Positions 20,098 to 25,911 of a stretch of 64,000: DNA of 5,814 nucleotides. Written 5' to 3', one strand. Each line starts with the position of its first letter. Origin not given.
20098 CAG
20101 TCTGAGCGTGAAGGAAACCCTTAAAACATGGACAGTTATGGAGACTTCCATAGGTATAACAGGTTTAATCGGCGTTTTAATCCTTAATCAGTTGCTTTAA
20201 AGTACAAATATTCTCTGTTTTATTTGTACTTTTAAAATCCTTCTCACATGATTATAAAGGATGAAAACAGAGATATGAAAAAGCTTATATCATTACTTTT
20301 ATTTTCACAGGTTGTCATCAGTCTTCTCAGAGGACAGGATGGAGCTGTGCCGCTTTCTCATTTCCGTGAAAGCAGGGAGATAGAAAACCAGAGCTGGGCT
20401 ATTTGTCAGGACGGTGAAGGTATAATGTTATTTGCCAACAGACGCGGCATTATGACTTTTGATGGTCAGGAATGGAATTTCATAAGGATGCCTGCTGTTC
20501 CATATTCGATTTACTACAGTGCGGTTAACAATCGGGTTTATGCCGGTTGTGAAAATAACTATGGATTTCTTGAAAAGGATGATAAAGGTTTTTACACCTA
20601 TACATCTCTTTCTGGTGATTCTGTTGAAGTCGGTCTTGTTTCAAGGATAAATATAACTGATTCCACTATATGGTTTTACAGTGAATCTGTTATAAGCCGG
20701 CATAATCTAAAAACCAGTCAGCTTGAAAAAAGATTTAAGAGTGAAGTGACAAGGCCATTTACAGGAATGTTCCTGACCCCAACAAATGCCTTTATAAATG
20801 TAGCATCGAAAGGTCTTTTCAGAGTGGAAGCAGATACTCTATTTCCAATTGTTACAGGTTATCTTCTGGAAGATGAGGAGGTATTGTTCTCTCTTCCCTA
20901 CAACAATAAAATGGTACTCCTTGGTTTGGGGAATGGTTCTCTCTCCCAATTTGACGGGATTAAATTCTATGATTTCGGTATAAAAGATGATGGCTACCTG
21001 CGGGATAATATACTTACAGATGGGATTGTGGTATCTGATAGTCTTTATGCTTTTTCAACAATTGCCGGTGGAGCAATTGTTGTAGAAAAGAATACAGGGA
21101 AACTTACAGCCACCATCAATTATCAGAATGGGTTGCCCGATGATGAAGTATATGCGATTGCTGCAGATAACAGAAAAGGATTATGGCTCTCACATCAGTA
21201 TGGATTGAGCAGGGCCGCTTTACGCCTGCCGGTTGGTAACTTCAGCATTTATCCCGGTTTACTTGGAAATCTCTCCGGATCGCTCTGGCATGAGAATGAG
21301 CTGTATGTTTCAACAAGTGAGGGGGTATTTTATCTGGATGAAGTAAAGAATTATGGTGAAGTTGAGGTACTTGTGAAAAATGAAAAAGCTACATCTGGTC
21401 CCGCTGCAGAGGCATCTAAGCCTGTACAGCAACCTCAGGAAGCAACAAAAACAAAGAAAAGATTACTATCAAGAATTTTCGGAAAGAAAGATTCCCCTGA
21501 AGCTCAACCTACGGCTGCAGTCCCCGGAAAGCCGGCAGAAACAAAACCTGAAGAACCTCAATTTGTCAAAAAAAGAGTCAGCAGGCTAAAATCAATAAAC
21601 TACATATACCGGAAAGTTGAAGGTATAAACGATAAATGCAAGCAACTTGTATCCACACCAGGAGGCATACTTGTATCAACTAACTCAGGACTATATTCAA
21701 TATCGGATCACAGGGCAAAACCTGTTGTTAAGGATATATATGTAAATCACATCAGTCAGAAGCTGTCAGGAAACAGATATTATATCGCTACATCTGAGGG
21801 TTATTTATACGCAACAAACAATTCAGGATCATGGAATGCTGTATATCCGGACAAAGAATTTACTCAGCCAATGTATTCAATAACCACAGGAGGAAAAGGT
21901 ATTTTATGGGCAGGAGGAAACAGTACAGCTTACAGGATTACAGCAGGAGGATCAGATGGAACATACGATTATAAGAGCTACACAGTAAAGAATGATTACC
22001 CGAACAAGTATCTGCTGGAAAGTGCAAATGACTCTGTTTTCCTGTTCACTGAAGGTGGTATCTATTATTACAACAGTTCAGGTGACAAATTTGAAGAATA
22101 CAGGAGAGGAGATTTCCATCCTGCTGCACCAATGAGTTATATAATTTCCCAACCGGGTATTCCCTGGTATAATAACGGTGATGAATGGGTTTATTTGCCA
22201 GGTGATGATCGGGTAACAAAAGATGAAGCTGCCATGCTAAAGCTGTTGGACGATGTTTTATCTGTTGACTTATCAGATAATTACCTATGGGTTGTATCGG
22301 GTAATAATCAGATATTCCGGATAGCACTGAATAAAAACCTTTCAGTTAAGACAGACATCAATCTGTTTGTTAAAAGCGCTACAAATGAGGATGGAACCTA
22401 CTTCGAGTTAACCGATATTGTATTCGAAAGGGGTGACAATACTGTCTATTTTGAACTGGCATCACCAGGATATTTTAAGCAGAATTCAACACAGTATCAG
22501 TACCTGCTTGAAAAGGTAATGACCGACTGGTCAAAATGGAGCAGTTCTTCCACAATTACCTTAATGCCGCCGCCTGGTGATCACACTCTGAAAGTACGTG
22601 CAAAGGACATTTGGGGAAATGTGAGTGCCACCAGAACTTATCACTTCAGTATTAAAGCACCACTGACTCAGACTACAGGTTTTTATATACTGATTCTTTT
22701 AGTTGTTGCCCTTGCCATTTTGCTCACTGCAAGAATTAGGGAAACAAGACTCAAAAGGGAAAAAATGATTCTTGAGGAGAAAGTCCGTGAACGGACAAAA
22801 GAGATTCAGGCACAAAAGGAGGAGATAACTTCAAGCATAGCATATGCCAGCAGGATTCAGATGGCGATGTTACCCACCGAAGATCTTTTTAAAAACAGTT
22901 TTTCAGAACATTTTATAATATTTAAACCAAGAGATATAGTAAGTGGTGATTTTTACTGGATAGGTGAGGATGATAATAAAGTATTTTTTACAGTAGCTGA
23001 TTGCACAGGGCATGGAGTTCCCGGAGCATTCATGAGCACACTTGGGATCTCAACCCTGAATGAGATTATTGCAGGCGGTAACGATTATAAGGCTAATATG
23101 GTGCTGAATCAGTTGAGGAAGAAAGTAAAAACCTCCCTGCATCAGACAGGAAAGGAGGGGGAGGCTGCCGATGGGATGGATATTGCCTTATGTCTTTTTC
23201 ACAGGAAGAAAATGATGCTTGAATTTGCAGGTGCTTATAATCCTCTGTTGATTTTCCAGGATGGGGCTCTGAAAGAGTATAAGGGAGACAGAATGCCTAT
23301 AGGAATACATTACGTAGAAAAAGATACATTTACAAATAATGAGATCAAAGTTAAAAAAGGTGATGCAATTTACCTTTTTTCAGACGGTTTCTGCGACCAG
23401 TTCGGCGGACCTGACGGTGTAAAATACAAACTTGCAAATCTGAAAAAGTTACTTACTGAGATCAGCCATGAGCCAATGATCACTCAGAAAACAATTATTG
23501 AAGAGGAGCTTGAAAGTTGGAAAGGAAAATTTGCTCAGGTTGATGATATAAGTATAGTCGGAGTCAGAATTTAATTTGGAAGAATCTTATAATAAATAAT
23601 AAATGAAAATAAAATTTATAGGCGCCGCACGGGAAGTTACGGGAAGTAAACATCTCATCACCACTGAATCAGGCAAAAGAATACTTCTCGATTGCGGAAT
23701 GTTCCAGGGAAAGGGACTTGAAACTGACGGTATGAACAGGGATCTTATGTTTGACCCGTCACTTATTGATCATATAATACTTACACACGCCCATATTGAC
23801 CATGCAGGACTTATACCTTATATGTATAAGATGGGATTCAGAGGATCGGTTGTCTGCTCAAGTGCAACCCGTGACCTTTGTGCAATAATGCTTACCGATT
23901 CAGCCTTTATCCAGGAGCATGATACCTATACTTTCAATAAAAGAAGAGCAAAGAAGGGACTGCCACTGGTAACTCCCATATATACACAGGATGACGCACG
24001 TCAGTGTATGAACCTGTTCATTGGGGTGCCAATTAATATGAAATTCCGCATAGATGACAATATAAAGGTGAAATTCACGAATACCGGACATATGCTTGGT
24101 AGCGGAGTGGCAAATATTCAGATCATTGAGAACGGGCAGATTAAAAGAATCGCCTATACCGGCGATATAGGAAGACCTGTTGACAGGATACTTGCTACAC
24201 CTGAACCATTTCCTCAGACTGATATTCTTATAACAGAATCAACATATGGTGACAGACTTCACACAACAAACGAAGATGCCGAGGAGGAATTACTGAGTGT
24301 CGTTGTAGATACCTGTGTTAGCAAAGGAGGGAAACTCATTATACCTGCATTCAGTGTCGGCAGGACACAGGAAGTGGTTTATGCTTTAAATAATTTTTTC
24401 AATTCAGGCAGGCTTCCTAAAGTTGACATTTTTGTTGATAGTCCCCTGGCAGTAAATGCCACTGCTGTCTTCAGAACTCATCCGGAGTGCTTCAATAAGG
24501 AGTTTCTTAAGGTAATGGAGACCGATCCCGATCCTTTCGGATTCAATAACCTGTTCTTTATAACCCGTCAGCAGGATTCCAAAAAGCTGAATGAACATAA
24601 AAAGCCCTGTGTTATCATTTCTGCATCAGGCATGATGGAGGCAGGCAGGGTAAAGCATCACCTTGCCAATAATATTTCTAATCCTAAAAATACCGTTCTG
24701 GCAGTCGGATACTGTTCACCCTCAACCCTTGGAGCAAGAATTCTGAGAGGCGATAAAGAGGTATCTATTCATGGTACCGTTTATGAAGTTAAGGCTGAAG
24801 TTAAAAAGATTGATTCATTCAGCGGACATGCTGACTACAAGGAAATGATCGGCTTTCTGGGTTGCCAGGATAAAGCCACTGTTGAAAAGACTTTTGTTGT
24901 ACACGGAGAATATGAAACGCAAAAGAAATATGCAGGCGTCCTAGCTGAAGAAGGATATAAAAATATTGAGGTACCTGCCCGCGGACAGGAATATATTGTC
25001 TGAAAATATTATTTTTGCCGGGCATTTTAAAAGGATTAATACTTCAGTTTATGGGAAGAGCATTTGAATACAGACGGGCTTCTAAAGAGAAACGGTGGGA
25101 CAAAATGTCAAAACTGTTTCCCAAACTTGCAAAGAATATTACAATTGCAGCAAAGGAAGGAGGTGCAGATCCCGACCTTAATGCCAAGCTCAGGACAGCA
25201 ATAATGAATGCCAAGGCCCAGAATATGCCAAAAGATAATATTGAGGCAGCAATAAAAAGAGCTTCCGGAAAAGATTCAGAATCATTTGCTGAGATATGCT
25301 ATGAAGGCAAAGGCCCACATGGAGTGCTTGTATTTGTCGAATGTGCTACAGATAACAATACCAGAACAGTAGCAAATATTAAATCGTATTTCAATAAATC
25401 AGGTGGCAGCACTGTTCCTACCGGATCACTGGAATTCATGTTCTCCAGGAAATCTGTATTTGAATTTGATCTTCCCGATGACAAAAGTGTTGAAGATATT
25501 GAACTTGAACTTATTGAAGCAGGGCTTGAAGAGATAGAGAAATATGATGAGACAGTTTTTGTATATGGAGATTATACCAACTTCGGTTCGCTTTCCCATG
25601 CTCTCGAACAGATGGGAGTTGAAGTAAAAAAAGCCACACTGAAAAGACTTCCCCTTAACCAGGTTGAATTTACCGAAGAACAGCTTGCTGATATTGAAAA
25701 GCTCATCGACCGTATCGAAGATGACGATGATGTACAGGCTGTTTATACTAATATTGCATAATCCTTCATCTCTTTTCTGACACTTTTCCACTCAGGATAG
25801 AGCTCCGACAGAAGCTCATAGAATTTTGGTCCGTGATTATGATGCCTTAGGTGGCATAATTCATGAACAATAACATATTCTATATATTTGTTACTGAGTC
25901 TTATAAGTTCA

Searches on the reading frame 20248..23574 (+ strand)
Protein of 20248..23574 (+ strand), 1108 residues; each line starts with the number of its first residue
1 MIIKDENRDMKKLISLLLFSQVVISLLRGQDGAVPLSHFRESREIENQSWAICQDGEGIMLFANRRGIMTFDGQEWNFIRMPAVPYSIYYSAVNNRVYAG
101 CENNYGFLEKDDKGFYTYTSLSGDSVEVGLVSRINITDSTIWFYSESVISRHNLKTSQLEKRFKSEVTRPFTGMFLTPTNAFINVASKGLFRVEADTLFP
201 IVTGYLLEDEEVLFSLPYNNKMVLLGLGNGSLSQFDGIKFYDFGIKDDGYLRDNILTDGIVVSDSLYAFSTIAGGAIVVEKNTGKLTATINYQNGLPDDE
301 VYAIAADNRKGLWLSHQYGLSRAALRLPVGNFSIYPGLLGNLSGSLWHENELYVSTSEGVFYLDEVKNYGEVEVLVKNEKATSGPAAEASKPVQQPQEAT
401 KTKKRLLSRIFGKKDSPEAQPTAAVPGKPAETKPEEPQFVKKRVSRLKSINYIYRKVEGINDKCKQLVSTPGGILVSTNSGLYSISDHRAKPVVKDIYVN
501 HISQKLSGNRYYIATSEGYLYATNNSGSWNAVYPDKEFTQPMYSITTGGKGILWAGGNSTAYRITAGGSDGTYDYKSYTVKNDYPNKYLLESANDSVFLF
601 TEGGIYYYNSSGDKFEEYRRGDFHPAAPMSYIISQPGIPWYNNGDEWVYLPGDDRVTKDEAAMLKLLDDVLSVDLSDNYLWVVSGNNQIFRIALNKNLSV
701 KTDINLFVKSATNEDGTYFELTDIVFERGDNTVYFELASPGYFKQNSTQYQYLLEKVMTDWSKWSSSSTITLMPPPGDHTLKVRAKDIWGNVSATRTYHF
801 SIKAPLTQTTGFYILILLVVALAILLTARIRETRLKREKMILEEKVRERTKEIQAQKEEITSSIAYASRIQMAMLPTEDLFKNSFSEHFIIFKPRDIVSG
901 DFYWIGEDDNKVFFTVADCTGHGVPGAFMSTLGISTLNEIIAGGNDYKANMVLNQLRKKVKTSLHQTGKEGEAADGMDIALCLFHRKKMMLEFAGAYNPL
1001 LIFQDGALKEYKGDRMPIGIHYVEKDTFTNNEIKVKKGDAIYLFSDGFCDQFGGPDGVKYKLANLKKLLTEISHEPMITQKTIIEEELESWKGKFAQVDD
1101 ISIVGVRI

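Call 83: search_protein_families(library=pfam, proteins=[window:20248-23574:+], max_evalue=0.00001)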
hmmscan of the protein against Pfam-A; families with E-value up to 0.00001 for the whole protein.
window:20248-23574:+ (1108 aa): 2 families
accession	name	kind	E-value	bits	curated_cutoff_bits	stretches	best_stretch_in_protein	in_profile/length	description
PF07228.17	SpoIIE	-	9e-20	71.9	25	1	908-1107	1-190/192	Stage II sporulation protein E (SpoIIE)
PF07494.17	Reg_prop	-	2.6e-06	27.4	20.4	0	295-315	1-21/24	Two component regulator propeller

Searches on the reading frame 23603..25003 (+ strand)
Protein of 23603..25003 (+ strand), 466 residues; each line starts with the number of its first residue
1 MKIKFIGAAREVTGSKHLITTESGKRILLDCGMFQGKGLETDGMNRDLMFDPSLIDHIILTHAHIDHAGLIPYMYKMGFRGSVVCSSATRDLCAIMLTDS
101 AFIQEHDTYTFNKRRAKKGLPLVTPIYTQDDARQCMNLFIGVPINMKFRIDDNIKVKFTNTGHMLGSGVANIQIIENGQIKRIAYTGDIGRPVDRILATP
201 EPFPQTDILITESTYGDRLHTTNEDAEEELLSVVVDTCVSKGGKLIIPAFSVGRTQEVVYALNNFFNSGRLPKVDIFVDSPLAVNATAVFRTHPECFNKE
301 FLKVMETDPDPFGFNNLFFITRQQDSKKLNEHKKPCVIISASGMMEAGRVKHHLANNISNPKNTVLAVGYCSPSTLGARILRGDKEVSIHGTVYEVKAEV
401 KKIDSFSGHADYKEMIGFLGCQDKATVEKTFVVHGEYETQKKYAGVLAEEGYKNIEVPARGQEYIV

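Call 39: search_protein_families(library=pfam, proteins=[window:23603-25003:+], max_evalue=0.00001)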
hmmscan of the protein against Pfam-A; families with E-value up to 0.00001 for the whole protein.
window:23603-25003:+ (466 aa): 4 families
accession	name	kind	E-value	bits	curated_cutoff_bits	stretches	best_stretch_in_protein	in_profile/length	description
PF10996.14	Beta-Casp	-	2.8e-39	134.8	27.7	1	255-380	1-120/120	Beta-Casp domain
PF07521.17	RMMBL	-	1.5e-13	50.9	21.6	1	394-458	2-63/63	Zn-dependent metallo-hydrolase RNA specificity domain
PF00753.33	Lactamase_B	-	7e-11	42.9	22.7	1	18-73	10-62/196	Metallo-beta-lactamase superfamily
PF12706.13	Lactamase_B_2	-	1.8e-07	31.4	27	1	26-220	2-177/200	Beta-lactamase superfamily domain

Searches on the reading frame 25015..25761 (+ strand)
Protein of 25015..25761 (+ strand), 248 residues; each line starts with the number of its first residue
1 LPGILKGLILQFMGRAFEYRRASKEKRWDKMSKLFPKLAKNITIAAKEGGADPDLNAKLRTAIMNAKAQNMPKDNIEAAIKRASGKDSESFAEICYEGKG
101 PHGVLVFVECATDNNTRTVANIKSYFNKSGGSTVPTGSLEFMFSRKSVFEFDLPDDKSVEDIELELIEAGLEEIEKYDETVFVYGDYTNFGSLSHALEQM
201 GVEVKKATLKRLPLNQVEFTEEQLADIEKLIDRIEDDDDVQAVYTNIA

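Call 39: search_protein_families(library=pfam, proteins=[window:25015-25761:+], max_evalue=0.00001)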
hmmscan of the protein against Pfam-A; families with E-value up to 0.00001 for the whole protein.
window:25015-25761:+ (248 aa): 2 families
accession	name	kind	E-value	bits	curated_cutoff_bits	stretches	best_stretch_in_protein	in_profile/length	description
PF01709.26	Transcrip_reg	-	4.7e-50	169.9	27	1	92-247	2-160/160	TACO1/YebC second and third domain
PF20772.2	TACO1_YebC_N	-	5.1e-27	94.6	36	1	16-86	2-73/73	TACO1/YebC protein N-terminal domain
